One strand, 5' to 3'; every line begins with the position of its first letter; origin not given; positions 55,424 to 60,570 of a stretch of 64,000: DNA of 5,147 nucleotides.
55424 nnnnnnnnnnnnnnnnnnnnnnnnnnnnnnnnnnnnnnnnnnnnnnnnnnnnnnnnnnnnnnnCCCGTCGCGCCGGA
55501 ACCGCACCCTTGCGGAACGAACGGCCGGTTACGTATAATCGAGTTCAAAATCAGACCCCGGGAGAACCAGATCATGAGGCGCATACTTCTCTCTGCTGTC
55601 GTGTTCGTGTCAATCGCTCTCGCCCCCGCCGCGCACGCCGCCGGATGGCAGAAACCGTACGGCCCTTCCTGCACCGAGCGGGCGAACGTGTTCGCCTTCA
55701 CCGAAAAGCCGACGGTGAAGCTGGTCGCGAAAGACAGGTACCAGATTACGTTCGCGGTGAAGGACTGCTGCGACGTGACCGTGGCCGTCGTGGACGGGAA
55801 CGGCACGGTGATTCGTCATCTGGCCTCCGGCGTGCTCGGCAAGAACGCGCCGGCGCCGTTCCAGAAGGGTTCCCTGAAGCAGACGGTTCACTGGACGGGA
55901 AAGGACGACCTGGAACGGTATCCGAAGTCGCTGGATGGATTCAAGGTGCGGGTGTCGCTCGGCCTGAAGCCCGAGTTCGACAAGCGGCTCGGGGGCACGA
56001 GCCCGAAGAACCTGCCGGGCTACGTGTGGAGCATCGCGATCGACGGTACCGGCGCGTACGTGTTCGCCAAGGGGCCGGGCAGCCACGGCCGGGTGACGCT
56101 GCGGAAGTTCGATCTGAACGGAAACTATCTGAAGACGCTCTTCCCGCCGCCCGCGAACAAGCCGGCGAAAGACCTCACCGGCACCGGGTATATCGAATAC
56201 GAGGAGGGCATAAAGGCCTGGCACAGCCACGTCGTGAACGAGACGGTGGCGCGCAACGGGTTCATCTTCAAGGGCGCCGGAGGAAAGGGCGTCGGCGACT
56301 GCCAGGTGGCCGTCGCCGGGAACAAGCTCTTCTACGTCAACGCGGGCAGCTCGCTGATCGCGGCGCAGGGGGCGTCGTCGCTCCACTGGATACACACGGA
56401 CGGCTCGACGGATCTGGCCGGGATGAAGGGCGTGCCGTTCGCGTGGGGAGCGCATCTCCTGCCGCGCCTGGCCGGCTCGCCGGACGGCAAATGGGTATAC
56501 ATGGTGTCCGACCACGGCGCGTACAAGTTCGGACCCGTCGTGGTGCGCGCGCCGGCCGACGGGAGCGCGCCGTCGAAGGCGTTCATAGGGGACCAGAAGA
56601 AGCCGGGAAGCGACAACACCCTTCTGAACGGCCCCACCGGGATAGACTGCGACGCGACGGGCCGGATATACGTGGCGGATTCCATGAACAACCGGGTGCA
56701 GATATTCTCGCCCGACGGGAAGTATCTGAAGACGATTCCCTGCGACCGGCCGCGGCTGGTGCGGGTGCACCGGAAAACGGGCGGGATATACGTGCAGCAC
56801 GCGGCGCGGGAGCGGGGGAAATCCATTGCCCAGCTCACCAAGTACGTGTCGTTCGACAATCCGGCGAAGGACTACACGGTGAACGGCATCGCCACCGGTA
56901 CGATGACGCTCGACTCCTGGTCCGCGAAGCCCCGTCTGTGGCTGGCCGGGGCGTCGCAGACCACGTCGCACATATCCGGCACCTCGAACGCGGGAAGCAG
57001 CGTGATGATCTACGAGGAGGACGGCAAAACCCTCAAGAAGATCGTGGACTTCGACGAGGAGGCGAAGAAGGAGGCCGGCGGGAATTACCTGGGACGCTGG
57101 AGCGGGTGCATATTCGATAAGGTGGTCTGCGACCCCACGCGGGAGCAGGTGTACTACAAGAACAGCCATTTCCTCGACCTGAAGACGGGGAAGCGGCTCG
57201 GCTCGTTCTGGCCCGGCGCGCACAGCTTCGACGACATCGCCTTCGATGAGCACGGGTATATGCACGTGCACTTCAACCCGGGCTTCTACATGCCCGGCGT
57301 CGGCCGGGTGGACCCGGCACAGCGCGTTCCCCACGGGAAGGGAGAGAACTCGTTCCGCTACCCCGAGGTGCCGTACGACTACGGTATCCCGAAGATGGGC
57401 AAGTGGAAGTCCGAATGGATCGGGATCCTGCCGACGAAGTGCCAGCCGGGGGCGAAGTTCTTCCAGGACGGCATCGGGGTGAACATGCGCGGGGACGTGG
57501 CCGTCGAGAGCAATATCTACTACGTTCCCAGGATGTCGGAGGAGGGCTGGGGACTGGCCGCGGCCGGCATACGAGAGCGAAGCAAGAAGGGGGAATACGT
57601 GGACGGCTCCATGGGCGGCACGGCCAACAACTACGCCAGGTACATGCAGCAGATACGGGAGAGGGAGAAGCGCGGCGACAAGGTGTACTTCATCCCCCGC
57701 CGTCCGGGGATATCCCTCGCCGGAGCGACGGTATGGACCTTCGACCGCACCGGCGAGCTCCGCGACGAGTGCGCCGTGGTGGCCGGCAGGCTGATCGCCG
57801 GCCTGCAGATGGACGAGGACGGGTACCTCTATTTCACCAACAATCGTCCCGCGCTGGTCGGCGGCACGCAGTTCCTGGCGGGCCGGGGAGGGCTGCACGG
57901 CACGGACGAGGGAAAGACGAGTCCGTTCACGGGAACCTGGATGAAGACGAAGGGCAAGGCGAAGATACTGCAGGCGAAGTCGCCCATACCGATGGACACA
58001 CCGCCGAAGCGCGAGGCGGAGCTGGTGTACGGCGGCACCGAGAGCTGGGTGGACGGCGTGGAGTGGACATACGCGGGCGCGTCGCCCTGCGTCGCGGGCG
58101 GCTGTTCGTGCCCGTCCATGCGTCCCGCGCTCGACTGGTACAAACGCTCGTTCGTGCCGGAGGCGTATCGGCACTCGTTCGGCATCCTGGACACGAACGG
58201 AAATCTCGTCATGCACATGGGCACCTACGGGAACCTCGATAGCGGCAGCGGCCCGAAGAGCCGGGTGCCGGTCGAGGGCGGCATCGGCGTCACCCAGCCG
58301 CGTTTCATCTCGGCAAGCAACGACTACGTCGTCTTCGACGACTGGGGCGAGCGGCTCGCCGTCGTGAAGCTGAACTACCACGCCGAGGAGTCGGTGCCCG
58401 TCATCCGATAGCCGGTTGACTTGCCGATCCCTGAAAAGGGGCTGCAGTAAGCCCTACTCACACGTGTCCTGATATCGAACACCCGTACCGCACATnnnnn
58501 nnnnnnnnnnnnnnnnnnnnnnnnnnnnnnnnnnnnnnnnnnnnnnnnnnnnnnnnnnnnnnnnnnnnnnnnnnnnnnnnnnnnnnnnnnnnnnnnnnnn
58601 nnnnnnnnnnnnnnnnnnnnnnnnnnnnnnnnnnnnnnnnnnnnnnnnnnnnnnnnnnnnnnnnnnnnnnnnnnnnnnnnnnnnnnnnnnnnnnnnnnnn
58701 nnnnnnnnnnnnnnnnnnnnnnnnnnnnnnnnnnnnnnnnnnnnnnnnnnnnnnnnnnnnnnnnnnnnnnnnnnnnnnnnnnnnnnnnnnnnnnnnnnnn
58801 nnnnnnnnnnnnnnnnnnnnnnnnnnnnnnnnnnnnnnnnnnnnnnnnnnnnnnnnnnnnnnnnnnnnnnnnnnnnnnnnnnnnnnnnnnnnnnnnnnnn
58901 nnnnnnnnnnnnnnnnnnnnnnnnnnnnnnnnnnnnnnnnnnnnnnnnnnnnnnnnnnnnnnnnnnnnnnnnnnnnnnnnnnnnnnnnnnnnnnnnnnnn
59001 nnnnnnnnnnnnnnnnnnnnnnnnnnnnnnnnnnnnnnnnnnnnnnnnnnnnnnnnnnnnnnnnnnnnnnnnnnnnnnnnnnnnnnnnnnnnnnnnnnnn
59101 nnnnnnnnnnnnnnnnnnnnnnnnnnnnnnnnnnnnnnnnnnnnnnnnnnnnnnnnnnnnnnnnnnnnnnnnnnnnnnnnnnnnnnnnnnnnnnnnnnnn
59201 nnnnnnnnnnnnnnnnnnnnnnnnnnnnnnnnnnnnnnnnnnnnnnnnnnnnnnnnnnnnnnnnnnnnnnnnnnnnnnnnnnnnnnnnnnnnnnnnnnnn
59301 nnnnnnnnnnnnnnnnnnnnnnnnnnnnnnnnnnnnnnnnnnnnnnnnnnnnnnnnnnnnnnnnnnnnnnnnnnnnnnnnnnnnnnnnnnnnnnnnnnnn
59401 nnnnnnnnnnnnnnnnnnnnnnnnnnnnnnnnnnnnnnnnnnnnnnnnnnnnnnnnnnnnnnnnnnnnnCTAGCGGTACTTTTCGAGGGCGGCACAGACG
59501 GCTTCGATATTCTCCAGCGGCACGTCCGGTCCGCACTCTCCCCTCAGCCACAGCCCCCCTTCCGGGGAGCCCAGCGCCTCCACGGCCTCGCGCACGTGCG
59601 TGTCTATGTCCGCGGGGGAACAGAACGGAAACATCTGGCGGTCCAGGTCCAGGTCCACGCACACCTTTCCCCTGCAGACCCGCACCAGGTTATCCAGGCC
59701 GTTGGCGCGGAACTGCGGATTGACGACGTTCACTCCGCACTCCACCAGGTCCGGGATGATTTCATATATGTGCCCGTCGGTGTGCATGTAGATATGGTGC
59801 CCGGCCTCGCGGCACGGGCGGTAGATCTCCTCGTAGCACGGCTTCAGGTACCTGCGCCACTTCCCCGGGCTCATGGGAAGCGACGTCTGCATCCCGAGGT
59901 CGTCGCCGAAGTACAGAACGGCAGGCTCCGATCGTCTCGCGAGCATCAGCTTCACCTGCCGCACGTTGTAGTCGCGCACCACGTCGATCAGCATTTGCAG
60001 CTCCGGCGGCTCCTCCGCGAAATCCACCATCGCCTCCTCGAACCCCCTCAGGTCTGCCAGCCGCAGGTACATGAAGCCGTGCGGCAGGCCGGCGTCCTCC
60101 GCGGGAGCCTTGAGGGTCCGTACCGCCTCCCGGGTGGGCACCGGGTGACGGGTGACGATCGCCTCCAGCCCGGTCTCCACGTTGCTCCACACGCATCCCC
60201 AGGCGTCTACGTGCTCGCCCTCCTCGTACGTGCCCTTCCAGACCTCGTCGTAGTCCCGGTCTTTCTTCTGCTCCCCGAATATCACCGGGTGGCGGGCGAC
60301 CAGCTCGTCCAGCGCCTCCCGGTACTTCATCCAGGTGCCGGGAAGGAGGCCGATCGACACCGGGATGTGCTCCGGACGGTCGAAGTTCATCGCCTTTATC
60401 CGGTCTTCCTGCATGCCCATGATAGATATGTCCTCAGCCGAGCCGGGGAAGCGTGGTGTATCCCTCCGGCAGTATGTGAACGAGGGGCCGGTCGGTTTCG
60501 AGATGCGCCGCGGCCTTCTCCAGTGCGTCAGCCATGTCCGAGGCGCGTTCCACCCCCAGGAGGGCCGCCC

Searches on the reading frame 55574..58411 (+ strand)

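Call 31: search_protein_families(library=pfam, proteins=[window:55574-58411:+], max_evalue=0.0001)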
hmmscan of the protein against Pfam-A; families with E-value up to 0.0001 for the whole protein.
window:55574-58411:+ (945 aa): 1 family
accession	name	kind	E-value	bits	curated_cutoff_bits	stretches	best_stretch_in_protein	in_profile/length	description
PF01436.27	NHL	-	3e-06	27.4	20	1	351-378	1-28/28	NHL repeat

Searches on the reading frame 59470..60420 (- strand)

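Call 31: search_protein_families(library=pfam, proteins=[window:59470-60420:-], max_evalue=0.0001)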
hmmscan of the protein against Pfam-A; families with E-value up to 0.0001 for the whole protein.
window:59470-60420:- (316 aa): 1 family
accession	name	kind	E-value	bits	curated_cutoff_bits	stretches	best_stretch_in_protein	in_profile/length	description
PF01208.23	URO-D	-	2.3e-09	37.2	23.9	1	125-315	160-346/346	Uroporphyrinogen decarboxylase (URO-D)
